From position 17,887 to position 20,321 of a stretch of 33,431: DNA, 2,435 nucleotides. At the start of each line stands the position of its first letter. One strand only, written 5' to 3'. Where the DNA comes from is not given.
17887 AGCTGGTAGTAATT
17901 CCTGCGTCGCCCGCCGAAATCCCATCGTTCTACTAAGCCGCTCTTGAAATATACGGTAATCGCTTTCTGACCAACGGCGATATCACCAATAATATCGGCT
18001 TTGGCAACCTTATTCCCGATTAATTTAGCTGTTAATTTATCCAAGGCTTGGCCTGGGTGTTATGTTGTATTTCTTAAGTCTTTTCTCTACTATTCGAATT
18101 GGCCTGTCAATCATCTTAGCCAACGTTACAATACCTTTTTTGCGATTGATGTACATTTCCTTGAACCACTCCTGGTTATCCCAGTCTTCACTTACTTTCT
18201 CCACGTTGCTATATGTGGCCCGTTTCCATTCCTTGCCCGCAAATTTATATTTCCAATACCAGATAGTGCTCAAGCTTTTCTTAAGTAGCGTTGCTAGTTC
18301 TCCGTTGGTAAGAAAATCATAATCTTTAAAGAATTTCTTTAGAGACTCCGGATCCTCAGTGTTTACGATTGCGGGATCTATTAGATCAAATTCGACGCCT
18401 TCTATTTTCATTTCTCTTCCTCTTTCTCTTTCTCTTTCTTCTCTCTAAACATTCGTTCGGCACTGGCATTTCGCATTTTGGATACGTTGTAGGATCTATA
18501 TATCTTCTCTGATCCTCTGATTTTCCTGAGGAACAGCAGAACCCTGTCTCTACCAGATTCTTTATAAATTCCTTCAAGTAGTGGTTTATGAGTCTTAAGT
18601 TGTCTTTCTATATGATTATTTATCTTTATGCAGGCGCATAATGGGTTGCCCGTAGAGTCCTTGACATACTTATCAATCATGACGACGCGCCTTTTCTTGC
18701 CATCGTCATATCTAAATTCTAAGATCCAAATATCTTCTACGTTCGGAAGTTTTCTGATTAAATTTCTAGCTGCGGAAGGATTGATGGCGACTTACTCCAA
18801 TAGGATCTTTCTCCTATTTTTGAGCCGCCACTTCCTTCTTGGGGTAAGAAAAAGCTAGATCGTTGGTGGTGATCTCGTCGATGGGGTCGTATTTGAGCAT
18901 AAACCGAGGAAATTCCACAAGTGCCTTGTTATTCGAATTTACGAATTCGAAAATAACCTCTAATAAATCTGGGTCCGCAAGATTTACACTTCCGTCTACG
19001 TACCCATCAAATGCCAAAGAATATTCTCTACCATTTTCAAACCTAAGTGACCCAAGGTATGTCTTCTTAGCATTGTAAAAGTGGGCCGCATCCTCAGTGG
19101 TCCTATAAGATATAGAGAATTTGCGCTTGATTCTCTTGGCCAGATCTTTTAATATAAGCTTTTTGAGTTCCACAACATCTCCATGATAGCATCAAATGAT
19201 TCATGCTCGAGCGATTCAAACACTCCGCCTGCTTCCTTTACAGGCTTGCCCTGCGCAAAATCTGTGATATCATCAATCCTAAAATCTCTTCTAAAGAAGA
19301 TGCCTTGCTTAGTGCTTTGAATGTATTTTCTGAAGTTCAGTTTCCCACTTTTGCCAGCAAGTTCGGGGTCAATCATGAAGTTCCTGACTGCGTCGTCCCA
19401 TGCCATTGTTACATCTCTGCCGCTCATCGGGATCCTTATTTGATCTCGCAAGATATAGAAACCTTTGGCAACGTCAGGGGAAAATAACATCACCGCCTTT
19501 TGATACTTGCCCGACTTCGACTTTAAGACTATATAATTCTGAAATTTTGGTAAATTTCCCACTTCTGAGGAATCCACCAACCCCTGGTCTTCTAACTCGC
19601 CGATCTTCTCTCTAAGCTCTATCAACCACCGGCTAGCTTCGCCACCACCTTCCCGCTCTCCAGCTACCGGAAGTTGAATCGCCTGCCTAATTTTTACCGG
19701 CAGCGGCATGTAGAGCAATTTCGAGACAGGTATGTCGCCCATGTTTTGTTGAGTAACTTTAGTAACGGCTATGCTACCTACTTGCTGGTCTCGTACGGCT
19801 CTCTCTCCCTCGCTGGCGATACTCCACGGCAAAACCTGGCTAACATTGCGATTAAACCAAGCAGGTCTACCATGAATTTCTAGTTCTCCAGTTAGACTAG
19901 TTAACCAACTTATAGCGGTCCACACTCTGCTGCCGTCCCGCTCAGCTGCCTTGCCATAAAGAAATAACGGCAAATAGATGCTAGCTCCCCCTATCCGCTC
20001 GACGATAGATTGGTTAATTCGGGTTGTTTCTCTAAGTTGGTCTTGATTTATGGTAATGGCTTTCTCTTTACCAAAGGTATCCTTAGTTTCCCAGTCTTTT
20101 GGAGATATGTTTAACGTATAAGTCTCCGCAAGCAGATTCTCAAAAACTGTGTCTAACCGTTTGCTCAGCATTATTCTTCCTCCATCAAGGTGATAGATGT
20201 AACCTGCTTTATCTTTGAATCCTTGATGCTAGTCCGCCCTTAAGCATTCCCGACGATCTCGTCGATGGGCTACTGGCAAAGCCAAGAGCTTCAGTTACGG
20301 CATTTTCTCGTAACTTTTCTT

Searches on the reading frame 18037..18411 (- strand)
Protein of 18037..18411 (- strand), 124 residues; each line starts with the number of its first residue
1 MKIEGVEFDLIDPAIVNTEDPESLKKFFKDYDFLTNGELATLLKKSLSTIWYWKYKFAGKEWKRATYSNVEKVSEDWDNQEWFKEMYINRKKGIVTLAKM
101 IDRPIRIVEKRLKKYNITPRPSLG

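Call 3: search_protein_families(library=pfam, proteins=[window:18037-18411:-], max_evalue=0.1)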
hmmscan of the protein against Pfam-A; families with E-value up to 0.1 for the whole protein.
window:18037-18411:- (124 aa): 1 family
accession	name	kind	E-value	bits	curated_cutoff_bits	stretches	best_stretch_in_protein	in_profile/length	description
PF19479.4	DUF6015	-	0.0076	17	27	1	10-70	42-100/140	Family of unknown function (DUF6015)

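Call 25: search_protein_families(library=ncbifam, proteins=[window:18037-18411:-], max_evalue=0.01)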
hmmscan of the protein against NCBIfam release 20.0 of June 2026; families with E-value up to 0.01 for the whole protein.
window:18037-18411:- (124 aa): 0 families

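Call 26: search_protein_families(library=padloc, proteins=[window:18037-18411:-], max_evalue=0.01)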
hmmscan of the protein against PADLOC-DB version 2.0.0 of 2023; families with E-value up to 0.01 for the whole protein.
window:18037-18411:- (124 aa): 0 families

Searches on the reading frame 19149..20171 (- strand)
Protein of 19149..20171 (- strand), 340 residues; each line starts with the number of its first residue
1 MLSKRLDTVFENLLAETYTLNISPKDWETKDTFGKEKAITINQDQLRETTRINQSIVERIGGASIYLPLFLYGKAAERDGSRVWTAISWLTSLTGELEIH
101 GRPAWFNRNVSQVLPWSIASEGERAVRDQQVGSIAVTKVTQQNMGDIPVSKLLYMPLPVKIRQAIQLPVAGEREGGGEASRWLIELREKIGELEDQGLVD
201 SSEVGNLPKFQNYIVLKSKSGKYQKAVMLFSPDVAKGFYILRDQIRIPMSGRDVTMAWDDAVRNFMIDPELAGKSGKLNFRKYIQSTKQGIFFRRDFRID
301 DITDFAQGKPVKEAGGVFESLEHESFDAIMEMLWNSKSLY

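Call 3: search_protein_families(library=pfam, proteins=[window:19149-20171:-], max_evalue=0.1)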
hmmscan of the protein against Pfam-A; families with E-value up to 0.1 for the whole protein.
window:19149-20171:- (340 aa): 0 families

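Call 5: search_protein_families(library=phrogs, proteins=[window:19149-20171:-], max_evalue=0.001)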
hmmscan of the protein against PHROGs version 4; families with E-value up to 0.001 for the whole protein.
window:19149-20171:- (340 aa): 0 families

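Call 25: search_protein_families(library=ncbifam, proteins=[window:19149-20171:-], max_evalue=0.01)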
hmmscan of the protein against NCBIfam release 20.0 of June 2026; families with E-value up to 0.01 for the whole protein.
window:19149-20171:- (340 aa): 0 families

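Call 26: search_protein_families(library=padloc, proteins=[window:19149-20171:-], max_evalue=0.01)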
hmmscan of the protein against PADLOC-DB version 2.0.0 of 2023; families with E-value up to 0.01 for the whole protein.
window:19149-20171:- (340 aa): 0 families

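Call 51: find_homologous_proteins(query=window:19149-20171:-)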
Query window:19149-20171:-: 2172 candidates shared short words with the query, none scored E <= 0.001.
